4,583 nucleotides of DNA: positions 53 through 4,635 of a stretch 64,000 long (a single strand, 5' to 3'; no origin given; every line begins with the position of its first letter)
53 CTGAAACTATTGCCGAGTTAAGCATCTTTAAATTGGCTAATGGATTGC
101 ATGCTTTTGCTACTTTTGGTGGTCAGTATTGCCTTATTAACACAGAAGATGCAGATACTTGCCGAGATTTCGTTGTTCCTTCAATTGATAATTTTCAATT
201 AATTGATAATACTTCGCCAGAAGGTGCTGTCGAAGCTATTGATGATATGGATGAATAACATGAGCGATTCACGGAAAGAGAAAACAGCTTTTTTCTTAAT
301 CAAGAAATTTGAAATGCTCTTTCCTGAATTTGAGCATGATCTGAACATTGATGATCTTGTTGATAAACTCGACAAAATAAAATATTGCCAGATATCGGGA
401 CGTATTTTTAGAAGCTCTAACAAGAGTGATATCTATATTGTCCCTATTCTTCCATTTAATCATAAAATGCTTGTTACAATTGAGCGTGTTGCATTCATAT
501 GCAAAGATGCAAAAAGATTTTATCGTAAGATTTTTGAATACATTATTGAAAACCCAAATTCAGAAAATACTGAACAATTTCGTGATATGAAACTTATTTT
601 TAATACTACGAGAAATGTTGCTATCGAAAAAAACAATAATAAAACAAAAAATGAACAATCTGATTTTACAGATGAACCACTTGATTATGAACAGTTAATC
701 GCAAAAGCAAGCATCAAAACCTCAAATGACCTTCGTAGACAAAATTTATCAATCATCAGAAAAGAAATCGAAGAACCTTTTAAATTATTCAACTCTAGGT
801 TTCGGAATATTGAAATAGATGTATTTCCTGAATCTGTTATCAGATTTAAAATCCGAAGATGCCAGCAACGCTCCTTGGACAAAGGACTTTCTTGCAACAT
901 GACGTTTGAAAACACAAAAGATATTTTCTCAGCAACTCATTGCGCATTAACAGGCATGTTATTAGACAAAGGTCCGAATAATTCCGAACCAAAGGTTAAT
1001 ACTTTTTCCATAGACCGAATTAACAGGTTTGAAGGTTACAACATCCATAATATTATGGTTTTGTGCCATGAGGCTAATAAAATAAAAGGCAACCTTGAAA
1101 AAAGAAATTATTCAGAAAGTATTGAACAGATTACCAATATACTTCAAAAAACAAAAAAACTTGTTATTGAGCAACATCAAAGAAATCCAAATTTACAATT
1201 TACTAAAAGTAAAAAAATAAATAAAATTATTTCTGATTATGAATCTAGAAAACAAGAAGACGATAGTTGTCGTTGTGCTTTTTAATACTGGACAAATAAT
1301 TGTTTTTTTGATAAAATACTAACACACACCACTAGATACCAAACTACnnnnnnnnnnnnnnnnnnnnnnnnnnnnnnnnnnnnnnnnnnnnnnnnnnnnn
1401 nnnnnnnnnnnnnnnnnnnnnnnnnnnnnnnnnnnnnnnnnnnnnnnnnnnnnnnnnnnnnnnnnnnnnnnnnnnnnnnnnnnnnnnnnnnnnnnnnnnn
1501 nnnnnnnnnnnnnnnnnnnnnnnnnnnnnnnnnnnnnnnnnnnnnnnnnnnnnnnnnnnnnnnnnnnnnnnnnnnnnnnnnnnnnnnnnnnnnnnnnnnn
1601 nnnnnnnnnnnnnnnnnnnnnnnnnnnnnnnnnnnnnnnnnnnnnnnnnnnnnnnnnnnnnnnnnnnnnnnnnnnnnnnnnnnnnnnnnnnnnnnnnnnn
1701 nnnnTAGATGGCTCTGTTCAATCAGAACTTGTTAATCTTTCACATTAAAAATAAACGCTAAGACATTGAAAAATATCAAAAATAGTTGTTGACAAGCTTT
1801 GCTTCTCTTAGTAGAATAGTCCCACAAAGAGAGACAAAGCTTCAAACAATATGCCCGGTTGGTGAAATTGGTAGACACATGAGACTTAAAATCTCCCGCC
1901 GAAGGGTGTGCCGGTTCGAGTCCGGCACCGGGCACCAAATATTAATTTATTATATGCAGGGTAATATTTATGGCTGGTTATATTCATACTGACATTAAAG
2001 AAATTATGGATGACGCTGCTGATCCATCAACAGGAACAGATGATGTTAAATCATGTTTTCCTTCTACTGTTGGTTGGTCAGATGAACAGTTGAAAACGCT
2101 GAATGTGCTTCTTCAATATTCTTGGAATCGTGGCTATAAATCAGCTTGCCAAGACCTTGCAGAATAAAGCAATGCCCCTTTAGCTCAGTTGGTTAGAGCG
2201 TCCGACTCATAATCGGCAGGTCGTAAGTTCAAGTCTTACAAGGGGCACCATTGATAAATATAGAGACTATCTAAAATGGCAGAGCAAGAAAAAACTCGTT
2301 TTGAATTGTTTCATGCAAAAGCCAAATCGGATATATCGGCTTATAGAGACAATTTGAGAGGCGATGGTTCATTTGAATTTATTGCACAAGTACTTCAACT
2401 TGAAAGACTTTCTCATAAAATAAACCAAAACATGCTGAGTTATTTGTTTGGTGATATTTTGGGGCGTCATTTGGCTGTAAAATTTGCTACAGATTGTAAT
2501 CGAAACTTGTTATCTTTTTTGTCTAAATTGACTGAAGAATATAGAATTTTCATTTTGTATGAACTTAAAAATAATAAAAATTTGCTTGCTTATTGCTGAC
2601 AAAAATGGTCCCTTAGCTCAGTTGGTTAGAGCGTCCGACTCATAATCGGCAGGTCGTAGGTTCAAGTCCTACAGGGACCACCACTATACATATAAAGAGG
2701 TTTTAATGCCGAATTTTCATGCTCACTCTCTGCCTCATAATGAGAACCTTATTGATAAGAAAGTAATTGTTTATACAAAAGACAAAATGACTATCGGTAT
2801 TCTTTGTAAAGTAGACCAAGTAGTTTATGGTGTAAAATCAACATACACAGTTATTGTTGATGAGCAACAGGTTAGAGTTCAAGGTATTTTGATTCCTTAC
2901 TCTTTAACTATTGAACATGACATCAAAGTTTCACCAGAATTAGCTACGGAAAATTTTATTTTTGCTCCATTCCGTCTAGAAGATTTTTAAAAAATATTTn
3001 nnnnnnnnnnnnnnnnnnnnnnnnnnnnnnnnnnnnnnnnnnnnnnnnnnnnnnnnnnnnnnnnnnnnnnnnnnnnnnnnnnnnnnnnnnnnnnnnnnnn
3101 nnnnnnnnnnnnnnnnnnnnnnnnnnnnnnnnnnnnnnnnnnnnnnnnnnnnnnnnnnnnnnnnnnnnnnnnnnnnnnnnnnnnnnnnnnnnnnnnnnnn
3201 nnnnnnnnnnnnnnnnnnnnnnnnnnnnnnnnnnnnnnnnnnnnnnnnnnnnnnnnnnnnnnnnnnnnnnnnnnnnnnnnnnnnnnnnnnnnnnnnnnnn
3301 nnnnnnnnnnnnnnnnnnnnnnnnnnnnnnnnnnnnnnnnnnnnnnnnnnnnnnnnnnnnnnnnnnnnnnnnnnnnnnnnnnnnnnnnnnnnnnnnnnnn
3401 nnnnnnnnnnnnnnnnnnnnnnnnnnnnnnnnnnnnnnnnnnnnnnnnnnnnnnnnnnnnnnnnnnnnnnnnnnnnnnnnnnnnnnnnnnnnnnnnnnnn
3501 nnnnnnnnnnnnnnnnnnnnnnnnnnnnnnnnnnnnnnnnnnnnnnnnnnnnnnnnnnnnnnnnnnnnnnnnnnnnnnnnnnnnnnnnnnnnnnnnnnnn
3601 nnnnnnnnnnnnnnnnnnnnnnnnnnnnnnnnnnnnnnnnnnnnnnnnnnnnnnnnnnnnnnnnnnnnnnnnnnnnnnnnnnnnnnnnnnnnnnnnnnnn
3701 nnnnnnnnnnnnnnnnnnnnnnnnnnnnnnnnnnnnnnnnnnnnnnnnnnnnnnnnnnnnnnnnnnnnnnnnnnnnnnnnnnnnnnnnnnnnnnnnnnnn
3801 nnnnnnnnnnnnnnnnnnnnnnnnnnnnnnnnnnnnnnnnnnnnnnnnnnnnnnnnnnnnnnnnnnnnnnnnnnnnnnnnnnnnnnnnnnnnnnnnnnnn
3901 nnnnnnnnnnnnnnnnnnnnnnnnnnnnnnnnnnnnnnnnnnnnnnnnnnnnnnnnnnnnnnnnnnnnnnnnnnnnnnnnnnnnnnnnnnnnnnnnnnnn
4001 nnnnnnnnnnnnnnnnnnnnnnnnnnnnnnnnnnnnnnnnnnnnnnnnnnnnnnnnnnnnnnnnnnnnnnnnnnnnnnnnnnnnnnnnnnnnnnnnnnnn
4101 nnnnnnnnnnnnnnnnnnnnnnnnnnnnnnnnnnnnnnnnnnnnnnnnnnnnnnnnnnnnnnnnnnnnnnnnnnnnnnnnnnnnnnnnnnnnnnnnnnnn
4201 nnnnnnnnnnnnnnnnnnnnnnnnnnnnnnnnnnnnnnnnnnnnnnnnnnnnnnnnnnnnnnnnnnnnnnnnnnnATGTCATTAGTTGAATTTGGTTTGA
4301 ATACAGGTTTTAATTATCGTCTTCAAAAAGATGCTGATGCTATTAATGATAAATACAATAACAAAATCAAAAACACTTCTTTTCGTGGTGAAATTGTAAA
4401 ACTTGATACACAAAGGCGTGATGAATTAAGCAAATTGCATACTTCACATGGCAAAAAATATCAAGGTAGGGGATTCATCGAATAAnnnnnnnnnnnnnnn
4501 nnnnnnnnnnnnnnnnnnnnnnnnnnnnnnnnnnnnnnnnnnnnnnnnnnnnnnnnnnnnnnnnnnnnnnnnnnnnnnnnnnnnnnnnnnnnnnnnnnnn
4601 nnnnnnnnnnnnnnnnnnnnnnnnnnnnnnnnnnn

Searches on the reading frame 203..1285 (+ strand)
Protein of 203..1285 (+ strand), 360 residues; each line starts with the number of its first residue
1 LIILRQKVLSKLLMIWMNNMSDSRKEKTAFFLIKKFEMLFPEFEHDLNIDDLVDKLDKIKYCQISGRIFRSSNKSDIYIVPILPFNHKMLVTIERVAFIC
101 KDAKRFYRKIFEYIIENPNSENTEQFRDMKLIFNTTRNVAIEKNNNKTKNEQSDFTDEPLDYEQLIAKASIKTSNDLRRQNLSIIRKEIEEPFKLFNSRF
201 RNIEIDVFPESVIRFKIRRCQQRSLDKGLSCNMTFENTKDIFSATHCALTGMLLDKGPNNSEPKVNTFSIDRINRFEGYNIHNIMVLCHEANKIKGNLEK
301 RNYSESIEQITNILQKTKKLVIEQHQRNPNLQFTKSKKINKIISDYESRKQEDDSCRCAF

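Call 19: search_protein_families(library=phrogs, proteins=[window:203-1285:+])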
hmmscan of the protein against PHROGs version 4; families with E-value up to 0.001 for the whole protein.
window:203-1285:+ (360 aa): 4 families
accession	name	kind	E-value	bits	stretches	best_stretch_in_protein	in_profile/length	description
phrog_3118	-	DNA, RNA and nucleotide metabolism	2.4e-16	61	1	214-342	19-140/287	HNH endonuclease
phrog_3322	-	DNA, RNA and nucleotide metabolism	8e-13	49.6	1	219-319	58-157/162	endonuclease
phrog_1035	-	DNA, RNA and nucleotide metabolism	4.1e-10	41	1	214-328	125-243/271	endonuclease VII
phrog_4592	-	moron, auxiliary metabolic gene and host takeover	2.3e-09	38.4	1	166-307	12-146/170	decoy of host sigma70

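Call 81: find_homologous_proteins(query=window:260-1285:+)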
Query window:260-1285:+ (341 aa): 7 proteins with E <= 0.001 among 1253 candidates.
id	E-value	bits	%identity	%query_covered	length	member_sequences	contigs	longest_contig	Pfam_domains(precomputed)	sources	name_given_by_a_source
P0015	7.1e-217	737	98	100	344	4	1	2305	-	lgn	-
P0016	2.5e-107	377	54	99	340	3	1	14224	-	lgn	-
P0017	2.7e-47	180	35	94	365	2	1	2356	-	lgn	-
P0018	5.3e-47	179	34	96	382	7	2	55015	-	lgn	-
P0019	2.1e-38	150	32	96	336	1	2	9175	-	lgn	-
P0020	1.4e-37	148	29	94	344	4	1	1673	-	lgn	-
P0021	6.4e-35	139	27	94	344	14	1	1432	-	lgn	-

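Call 82: find_encoding_contigs(protein=P0016, flank=10000, max_places=4)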
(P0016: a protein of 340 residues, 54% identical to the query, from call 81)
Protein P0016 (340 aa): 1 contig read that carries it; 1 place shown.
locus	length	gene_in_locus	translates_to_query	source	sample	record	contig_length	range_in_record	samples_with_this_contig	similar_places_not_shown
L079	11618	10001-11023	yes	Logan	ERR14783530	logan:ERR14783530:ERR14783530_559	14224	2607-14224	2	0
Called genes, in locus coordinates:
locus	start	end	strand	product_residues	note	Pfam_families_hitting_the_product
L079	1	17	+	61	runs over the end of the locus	-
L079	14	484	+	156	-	-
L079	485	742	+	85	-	-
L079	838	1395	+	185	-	PF10263:SprT-like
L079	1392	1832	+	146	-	-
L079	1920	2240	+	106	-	-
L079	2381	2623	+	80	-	-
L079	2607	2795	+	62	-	-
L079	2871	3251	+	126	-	-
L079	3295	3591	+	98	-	-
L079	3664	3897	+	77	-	-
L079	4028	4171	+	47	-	-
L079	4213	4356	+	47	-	-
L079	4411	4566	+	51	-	-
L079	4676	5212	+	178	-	-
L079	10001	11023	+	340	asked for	-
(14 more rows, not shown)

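Call 83: find_encoding_contigs(protein=P0018, flank=10000, max_places=4)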
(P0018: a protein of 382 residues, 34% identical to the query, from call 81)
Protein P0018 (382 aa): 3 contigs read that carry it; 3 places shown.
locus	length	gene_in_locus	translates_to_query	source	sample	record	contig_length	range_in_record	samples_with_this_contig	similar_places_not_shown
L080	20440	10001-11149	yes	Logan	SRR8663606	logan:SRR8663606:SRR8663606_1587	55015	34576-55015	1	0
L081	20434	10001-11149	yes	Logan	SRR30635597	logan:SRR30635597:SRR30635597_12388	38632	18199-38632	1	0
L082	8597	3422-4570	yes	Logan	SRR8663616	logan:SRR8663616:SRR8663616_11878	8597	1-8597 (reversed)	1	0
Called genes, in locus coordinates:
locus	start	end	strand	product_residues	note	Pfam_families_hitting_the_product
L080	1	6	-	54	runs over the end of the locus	-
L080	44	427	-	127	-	-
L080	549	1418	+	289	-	-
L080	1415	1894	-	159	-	PF09346:SMI1_KNR4, PF14568:SUKH_6 (weak)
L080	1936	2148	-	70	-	-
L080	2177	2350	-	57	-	-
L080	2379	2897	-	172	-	PF08719:NADAR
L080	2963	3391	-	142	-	-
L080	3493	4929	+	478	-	-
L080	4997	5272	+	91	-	-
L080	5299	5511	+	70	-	-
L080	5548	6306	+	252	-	-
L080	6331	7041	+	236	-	-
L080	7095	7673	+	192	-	-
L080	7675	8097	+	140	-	-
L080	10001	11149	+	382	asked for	-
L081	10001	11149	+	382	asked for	-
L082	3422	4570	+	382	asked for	-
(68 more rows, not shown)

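Call 84: find_encoding_contigs(protein=P0019, flank=10000, max_places=4)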
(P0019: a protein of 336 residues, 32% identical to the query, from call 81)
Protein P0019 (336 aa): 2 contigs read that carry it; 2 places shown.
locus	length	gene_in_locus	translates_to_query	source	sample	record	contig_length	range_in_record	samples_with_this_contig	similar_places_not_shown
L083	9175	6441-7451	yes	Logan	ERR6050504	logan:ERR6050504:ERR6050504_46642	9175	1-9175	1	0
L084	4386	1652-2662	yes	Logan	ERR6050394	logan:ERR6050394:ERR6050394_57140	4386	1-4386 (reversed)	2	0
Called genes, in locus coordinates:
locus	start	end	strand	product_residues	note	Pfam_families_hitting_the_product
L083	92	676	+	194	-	-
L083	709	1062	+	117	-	-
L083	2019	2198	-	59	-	-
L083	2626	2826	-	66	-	-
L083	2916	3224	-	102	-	-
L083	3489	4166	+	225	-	PF07486:Hydrolase_2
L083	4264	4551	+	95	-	-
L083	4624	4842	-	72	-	-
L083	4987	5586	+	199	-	PF01725:Ham1p_like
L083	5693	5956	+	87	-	-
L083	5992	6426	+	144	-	-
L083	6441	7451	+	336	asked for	-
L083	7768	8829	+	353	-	-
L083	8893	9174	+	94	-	?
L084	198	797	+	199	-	PF01725:Ham1p_like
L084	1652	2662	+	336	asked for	-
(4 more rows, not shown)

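Call 92: search_protein_families(library=padloc, proteins=[window:260-1285:+], max_evalue=1)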
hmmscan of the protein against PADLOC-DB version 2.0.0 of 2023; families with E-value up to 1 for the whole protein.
window:260-1285:+ (341 aa): 0 families

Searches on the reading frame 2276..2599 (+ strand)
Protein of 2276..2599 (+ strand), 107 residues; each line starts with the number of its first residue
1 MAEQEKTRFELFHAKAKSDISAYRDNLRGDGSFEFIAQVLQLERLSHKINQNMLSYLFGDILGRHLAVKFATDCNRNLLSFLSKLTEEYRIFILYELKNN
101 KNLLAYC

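Call 47: find_homologous_proteins(query=window:2276-2599:+)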
Query window:2276-2599:+ (107 aa): 12 proteins with E <= 0.001 among 16 candidates.
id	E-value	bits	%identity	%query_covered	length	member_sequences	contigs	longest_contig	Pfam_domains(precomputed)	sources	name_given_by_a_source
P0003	7.6e-61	220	95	100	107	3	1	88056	-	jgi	jgi:hypothetical protein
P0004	1.4e-39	152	70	97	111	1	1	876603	-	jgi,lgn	jgi:hypothetical protein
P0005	1.5e-39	152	64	99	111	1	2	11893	-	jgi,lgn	jgi:hypothetical protein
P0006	1.1e-37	146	66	100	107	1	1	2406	-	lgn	-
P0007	3.5e-36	141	63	97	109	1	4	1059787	-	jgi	jgi:hypothetical protein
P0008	6.0e-34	134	64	96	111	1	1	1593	-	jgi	jgi:hypothetical protein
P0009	5.5e-33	131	63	97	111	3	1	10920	-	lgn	-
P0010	1.9e-31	126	60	96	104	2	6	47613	-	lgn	-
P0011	3.5e-30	122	58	96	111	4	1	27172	-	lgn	-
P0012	1.1e-28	117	54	97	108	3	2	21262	-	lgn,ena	-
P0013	1.8e-27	113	57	97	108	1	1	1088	-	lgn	-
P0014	3.5e-27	113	53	97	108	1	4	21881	-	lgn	-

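Call 48: find_encoding_contigs(protein=P0004, flank=10000, max_places=4)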
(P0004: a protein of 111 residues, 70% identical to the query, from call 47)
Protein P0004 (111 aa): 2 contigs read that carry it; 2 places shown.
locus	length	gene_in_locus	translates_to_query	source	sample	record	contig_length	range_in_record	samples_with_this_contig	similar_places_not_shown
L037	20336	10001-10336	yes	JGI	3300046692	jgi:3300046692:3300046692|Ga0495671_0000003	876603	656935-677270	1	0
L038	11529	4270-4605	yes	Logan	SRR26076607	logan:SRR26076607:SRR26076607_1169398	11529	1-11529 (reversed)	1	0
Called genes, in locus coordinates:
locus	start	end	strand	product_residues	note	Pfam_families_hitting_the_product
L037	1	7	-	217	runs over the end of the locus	-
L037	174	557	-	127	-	PF04386:SspB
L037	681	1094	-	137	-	-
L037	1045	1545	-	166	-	-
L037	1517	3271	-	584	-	PF13597:NRDD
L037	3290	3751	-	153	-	PF13353:Fer4_12 (weak)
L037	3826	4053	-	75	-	-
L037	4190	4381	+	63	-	-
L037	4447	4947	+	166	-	-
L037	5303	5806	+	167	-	-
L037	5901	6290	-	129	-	-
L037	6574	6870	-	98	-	-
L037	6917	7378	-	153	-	-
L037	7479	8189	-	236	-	-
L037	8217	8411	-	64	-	-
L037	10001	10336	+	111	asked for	-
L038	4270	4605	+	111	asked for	-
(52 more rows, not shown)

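Call 49: find_encoding_contigs(protein=P0007, flank=10000, max_places=4)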
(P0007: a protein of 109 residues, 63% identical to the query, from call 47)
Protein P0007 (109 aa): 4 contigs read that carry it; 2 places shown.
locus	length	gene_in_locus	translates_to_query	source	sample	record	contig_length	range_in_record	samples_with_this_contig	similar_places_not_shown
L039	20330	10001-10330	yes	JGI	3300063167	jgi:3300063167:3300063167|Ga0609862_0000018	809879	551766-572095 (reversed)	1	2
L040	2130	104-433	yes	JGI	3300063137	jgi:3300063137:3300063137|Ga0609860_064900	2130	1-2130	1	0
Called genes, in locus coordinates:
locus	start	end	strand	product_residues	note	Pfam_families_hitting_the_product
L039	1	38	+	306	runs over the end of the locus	-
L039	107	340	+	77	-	-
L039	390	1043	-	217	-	-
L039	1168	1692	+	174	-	-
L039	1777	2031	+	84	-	-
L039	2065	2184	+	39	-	-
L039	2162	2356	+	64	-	-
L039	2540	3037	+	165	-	-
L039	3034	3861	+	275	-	-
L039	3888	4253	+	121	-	-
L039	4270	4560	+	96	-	-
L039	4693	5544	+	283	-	-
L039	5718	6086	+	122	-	-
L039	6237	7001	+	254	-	-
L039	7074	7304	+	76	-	-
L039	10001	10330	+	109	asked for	-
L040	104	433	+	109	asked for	-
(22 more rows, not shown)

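Call 50: find_encoding_contigs(protein=P0012, flank=10000, max_places=4)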
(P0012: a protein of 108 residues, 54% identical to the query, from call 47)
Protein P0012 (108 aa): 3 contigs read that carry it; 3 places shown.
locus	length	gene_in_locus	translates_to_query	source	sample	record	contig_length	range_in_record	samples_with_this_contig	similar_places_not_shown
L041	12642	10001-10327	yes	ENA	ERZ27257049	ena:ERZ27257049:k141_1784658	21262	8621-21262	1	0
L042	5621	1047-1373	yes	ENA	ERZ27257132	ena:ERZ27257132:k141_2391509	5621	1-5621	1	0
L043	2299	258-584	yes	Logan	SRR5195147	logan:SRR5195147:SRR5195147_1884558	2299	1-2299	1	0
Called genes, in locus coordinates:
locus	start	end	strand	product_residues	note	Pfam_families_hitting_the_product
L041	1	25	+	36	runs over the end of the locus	-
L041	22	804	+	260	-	-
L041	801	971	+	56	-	-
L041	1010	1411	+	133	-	-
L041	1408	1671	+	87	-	-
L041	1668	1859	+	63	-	-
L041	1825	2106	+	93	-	PF13384:HTH_23 (weak), PF13518:HTH_28 (faint), PF08281:Sigma70_r4_2 (faint)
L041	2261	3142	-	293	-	PF01807:Zn_ribbon_DnaG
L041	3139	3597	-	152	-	PF15943:YdaS_toxin (faint)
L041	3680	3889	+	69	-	-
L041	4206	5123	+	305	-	PF17762:HTH_ParB (weak)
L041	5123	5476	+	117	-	-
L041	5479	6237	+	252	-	PF01555:N6_N4_Mtase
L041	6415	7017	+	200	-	-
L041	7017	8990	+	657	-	PF00271:Helicase_C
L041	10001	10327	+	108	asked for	-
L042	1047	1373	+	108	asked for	-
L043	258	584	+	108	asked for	-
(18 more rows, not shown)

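Call 62: search_protein_families(library=pfam, proteins=[window:2276-2599:+], max_evalue=1)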
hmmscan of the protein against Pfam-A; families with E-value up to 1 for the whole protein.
window:2276-2599:+ (107 aa): 0 families

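Call 92: search_protein_families(library=padloc, proteins=[window:2276-2599:+], max_evalue=1)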
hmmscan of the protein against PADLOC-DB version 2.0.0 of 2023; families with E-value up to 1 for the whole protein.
window:2276-2599:+ (107 aa): 0 families

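Call 93: search_protein_families(library=phrogs, proteins=[window:2276-2599:+], max_evalue=0.1)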
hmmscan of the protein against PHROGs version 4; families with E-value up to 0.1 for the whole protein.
window:2276-2599:+ (107 aa): 1 family
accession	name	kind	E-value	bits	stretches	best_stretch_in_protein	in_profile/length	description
phrog_16489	-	unknown function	0.063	14.5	0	76-97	41-62/63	-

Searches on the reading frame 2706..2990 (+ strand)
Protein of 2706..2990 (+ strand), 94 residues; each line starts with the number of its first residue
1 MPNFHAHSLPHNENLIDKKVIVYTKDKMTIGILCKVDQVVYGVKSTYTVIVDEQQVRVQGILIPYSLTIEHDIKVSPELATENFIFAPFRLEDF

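Call 24: find_encoding_contigs(protein=window:2706-2990:+, flank=10000, max_places=10)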
Protein window:2706-2990:+ (94 aa): 2 contigs read that carry it; 1 place shown.
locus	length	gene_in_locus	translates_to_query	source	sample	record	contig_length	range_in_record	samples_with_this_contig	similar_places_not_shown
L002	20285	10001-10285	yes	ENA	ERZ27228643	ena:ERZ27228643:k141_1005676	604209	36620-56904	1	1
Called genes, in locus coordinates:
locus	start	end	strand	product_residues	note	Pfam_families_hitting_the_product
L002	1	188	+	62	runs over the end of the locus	-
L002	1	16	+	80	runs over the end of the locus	-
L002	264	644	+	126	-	-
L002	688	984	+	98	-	-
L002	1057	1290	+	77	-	-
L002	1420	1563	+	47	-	-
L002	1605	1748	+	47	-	-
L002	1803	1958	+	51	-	-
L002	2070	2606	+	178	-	-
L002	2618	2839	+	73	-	-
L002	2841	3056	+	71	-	-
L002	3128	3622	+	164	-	-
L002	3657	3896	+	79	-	-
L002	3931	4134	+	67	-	-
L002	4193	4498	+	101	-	-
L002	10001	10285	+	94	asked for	-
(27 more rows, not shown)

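Call 26: find_related_loci(query=window:2706-2990:+, collection=viral_contigs, flank=10000)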
Query window:2706-2990:+ (94 aa) in viral_contigs; peptide patterns used: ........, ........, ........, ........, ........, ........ (x = any residue, [..] = any of these).
4 stretches matched a pattern, but none encodes a relative of the query by tblastn (E <= 1e-3).

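Call 62: search_protein_families(library=pfam, proteins=[window:2706-2990:+], max_evalue=1)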
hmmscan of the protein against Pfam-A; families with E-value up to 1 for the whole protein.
window:2706-2990:+ (94 aa): 0 families

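Call 92: search_protein_families(library=padloc, proteins=[window:2706-2990:+], max_evalue=1)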
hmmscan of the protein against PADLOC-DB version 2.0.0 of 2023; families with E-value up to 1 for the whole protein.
window:2706-2990:+ (94 aa): 0 families

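Call 93: search_protein_families(library=phrogs, proteins=[window:2706-2990:+], max_evalue=0.1)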
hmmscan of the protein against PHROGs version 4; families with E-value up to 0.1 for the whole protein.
window:2706-2990:+ (94 aa): 0 families

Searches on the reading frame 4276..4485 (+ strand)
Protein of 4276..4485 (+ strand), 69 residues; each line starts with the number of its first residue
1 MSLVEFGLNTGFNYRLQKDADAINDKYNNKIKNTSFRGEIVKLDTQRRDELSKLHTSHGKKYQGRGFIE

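Call 25: find_related_loci(query=window:4276-4485:+, collection=viral_contigs, flank=10000)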
Query window:4276-4485:+ (69 aa) in viral_contigs; peptide patterns used: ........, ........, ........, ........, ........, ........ (x = any residue, [..] = any of these).
22 stretches matched a pattern, but none encodes a relative of the query by tblastn (E <= 1e-3).
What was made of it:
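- Tried and rejected: The 94-aa and 69-aa ORFs have no IMG/VR relatives (calls 25, 26).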

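Call 27: find_homologous_proteins(query=window:4276-4485:+)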
Query window:4276-4485:+ (69 aa): 2 proteins with E <= 0.001 among 2 candidates.
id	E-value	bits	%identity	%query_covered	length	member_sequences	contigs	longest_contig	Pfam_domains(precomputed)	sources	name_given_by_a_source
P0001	4.0e-36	139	96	100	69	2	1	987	-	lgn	-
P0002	4.3e-18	82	84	71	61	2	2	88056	-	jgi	jgi:hypothetical protein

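Call 28: find_encoding_contigs(protein=P0002, flank=10000, max_places=10)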
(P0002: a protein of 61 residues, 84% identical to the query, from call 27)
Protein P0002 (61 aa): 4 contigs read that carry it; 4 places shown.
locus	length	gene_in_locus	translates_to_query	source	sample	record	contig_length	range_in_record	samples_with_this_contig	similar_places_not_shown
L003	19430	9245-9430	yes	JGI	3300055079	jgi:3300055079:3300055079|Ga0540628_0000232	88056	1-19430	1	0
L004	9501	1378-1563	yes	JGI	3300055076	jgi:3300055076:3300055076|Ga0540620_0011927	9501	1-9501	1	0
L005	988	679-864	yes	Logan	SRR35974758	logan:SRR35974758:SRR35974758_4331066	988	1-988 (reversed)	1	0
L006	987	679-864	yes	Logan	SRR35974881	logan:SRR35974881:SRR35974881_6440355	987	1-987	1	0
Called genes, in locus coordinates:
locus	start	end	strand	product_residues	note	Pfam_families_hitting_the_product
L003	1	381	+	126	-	?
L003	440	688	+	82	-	-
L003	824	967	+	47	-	-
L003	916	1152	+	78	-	-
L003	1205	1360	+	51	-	-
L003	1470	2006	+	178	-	PF03819:MazG (faint)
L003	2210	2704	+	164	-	-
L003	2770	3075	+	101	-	-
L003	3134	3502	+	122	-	-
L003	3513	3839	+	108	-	-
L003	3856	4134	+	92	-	-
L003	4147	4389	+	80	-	-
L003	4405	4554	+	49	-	-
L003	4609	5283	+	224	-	-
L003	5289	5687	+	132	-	-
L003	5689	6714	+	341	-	-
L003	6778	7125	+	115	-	-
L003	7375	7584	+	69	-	-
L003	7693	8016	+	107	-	-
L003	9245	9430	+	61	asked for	-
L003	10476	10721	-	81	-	-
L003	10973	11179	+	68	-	-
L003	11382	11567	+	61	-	-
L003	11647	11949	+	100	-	-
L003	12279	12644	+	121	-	-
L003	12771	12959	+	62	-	-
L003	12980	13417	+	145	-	-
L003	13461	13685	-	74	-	-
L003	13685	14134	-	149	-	-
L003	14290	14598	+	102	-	-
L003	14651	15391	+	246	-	-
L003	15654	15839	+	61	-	-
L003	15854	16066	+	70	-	-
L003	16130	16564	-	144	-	PF24240:DUF7448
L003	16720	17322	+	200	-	-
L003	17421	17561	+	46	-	-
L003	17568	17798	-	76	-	-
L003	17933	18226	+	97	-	-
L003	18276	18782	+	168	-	-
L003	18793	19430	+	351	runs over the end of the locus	-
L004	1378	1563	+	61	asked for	-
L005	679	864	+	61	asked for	-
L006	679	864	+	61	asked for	-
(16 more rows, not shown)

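Call 29: find_encoding_contigs(protein=P0001, flank=10000, max_places=10)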
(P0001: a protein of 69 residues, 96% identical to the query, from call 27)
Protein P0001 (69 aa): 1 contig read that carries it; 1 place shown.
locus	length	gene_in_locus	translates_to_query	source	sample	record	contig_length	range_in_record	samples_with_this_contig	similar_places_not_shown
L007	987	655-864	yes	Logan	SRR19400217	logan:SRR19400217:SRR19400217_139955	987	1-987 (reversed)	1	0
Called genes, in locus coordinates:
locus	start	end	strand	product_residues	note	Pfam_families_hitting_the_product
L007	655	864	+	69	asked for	-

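Call 62: search_protein_families(library=pfam, proteins=[window:4276-4485:+], max_evalue=1)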
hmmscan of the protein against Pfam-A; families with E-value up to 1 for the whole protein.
window:4276-4485:+ (69 aa): 0 families

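Call 92: search_protein_families(library=padloc, proteins=[window:4276-4485:+], max_evalue=1)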
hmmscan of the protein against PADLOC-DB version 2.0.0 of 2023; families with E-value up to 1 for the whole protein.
window:4276-4485:+ (69 aa): 0 families

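Call 93: search_protein_families(library=phrogs, proteins=[window:4276-4485:+], max_evalue=0.1)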
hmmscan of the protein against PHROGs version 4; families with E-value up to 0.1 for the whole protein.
window:4276-4485:+ (69 aa): 0 families
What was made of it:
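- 4276..4485 (+): Downstream 69-aa ORF with an RBS (GAGAGG) and no promoter of its own. Linked to the array in all strains but poorly conserved. No hit in Pfam, PHROGs or PADLOC (calls 62, 92, 93).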
